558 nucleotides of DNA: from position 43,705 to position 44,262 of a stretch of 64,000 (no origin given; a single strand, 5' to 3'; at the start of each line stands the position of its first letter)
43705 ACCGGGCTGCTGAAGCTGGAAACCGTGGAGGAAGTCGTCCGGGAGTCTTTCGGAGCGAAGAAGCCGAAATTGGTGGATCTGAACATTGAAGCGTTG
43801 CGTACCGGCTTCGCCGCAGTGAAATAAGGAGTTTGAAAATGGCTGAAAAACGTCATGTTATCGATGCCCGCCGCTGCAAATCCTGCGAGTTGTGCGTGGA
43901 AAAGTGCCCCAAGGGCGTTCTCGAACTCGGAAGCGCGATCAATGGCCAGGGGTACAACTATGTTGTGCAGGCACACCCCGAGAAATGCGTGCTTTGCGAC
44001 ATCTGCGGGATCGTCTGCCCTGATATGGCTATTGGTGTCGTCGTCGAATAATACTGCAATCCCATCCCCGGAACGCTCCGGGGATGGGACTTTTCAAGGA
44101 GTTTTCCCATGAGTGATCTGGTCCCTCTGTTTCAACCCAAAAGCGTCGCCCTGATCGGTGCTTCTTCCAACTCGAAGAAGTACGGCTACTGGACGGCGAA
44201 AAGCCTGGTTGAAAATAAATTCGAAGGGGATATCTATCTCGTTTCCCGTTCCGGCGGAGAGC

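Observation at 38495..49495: Uncharacterised catabolic module: transporter, FAD amine/amino-acid oxidoreductase, RidA, 2-oxoacid:ferredoxin oxidoreductase and an ATP-yielding acyl-CoA synthetase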

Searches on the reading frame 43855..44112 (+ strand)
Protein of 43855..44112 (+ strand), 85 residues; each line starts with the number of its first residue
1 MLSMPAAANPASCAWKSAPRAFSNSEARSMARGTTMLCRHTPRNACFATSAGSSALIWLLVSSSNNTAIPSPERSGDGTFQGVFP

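Call 3: search_protein_families(library=pfam, proteins=[window:43855-44112:+])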
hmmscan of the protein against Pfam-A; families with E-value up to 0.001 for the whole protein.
window:43855-44112:+ (85 aa): 0 families

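Call 4: search_protein_families(library=ncbifam, proteins=[window:43855-44112:+])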
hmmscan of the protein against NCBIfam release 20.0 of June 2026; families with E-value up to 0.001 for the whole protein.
window:43855-44112:+ (85 aa): 0 families
